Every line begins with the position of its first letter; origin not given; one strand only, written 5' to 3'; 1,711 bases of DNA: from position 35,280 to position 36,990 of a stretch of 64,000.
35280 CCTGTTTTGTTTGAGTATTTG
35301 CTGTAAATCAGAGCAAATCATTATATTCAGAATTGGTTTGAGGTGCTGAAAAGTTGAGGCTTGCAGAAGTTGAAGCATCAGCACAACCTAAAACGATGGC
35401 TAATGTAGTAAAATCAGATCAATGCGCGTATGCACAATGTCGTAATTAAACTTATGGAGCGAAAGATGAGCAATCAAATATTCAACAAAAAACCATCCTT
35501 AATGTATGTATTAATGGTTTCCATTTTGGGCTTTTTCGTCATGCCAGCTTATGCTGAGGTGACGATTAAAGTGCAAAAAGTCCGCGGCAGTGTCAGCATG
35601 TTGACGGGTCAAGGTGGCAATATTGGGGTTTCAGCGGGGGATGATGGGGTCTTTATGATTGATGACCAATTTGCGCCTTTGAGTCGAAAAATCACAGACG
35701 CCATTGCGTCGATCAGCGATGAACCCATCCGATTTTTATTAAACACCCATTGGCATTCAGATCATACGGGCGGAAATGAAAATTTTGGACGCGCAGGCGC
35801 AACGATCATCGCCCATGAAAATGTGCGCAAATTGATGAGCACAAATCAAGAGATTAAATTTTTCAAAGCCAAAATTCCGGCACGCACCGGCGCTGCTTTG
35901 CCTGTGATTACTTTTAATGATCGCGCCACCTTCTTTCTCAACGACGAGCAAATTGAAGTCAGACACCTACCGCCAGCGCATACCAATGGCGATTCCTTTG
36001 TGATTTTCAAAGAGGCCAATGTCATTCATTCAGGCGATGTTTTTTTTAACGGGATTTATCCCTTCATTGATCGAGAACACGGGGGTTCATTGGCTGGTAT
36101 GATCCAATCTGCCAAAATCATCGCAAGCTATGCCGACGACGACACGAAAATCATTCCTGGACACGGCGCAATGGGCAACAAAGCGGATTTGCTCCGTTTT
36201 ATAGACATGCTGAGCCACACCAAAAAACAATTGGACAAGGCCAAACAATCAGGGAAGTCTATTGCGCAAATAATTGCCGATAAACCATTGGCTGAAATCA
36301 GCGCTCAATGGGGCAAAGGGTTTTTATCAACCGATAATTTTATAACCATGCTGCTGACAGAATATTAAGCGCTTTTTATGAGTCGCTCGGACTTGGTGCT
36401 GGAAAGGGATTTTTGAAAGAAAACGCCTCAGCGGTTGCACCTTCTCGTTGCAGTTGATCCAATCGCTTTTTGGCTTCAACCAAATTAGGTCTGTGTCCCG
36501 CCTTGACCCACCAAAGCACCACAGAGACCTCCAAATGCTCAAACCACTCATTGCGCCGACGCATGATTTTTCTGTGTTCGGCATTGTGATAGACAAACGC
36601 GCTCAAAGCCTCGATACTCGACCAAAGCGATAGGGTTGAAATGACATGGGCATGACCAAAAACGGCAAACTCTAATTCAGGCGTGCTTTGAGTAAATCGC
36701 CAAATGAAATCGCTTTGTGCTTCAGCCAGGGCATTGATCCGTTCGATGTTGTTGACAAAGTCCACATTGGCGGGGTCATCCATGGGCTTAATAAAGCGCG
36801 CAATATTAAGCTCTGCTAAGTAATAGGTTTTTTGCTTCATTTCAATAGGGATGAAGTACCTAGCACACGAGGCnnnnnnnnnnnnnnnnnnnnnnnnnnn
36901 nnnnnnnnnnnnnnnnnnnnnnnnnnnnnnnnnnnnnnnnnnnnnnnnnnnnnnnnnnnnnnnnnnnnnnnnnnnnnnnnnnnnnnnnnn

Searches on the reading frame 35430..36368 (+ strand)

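Call 56: search_protein_families(library=pfam, proteins=[window:35430-36368:+], max_evalue=0.00001)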
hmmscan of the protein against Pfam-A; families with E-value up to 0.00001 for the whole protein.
window:35430-36368:+ (312 aa): 2 families
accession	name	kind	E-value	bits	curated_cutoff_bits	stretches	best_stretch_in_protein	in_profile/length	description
PF00753.33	Lactamase_B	-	4.6e-18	66.3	22.7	1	63-245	6-196/196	Metallo-beta-lactamase superfamily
PF12706.13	Lactamase_B_2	-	3.1e-06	27.4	27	1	97-204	26-143/200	Beta-lactamase superfamily domain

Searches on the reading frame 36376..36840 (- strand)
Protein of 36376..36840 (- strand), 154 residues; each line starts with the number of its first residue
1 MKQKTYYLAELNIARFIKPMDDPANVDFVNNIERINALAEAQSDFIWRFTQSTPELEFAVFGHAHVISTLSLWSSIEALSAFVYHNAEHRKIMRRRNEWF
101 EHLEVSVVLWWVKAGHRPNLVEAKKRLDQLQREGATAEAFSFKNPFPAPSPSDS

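Call 56: search_protein_families(library=pfam, proteins=[window:36376-36840:-], max_evalue=0.00001)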
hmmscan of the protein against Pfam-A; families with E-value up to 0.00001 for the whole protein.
window:36376-36840:- (154 aa): 1 family
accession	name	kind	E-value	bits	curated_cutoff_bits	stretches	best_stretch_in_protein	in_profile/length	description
PF11695.14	DUF3291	-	3.8e-46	156.7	23.5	1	8-144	1-138/139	Domain of unknown function (DUF3291)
